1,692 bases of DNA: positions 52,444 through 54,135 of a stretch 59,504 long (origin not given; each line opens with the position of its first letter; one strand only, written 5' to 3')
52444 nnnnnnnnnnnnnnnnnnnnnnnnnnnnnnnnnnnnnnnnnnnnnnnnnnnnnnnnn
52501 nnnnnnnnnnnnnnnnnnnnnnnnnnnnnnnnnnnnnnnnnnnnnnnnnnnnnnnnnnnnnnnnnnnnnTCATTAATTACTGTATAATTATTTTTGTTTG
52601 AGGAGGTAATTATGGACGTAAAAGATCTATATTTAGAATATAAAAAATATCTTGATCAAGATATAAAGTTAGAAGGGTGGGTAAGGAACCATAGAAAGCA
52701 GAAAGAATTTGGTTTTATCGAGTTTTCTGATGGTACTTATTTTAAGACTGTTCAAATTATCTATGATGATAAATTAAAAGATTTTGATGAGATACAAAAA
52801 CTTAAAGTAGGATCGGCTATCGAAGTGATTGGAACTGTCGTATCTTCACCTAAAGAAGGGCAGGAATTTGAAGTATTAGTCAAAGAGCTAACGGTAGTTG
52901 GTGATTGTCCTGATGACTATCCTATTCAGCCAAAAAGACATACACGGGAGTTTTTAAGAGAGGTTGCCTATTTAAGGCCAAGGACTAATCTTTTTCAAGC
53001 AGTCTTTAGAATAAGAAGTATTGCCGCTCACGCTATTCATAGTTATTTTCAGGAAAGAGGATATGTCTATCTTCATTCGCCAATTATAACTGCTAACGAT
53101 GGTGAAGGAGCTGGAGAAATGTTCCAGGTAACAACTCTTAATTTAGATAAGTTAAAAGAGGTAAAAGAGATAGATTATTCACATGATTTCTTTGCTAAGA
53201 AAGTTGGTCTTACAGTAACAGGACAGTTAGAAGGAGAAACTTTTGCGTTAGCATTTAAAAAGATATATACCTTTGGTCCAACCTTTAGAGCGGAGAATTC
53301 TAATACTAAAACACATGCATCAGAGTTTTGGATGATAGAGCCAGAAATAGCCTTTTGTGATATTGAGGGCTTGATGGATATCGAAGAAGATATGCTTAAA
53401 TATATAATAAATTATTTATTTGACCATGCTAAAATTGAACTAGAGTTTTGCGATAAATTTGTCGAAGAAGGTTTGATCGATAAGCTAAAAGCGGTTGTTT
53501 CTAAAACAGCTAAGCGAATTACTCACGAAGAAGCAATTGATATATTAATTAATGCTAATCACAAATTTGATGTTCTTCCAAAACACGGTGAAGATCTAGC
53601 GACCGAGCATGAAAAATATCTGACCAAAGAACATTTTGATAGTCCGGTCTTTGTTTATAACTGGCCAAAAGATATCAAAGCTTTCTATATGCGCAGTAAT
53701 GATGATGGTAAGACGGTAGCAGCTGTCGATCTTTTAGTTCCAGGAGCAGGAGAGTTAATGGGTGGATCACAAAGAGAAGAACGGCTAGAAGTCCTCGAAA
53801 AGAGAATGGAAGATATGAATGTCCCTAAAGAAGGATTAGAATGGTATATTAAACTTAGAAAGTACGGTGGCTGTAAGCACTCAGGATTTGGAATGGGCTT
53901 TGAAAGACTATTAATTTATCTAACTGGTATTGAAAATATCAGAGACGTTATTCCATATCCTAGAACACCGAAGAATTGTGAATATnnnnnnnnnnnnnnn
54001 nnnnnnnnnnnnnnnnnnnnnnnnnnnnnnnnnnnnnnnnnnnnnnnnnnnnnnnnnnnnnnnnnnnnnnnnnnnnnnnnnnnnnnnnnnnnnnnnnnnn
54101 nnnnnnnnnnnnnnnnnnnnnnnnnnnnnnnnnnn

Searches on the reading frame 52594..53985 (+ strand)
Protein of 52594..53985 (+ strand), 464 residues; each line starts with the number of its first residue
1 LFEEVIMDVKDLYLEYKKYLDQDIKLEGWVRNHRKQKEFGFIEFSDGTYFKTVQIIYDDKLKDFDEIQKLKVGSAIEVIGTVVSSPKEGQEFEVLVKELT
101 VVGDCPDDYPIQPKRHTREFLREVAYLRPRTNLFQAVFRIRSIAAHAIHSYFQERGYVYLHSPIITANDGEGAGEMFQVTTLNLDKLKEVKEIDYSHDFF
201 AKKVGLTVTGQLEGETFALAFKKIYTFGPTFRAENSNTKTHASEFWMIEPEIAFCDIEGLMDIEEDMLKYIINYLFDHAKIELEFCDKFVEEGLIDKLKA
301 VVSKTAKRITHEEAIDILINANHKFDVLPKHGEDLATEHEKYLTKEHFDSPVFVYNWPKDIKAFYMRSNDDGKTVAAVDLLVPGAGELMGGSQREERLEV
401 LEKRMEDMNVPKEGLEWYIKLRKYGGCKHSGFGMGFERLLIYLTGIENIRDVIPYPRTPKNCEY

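Call 18: list_cluster_members(proteins=[window:52594-53985:+, window:26807-29110:+, window:56481-58574:+, window:40542-41078:+, window:35996-37600:+])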
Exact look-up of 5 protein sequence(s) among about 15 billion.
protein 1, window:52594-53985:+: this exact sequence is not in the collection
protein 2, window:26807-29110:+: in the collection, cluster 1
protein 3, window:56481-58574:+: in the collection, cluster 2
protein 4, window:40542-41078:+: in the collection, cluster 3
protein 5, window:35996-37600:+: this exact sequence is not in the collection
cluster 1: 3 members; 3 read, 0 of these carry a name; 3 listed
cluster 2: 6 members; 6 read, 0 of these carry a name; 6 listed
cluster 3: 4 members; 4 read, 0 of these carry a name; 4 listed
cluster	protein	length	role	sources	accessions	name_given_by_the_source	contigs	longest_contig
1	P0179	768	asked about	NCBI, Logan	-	-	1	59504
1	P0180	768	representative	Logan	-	-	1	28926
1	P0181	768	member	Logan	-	-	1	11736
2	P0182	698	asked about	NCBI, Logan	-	-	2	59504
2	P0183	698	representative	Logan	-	-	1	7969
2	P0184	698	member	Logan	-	-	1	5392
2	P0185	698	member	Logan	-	-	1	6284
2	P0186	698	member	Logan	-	-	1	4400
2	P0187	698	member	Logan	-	-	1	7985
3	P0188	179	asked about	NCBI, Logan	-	-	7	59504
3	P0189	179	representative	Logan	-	-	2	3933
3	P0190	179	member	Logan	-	-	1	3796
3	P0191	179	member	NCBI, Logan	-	-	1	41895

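Call 50: find_homologous_proteins(query=window:52612-53985:+, max_evalue=1e-100)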
Query window:52612-53985:+ (458 aa): 8000 proteins with E <= 1e-100 among 8000 candidates; the best 120 are listed.
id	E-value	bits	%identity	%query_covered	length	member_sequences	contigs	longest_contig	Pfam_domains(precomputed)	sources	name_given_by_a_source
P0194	0.0e+0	1052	100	100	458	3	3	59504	PF01336.32,PF00152.26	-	-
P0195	1.5e-276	936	86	100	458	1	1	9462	PF01336.32,PF00152.26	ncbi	-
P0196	1.1e-248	844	78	100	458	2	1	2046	PF01336.32,PF00152.26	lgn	-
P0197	4.3e-234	796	73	100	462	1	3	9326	PF01336.32,PF00152.26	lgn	-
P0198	1.2e-232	791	72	100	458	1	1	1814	PF01336.32,PF00152.26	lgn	-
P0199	2.0e-232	790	72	100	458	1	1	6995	PF01336.32,PF00152.26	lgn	-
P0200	3.4e-232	789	72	100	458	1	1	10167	PF01336.32,PF00152.26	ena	-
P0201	7.7e-232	788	72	100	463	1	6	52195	PF01336.32,PF00152.26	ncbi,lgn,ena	-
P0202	1.1e-231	788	72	100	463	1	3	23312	PF01336.32,PF00152.26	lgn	-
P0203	1.3e-231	787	72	100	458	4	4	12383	PF01336.32,PF00152.26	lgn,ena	-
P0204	2.0e-231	787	73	100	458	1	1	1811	PF01336.32,PF00152.26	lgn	-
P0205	5.1e-231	786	72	100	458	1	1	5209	PF01336.32,PF00152.26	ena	-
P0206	8.3e-231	785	72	100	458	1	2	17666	PF01336.32,PF00152.26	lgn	-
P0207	1.8e-230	784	73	100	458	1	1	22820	PF01336.32,PF00152.26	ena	-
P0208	2.8e-230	783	72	100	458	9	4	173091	PF01336.32,PF00152.26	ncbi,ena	-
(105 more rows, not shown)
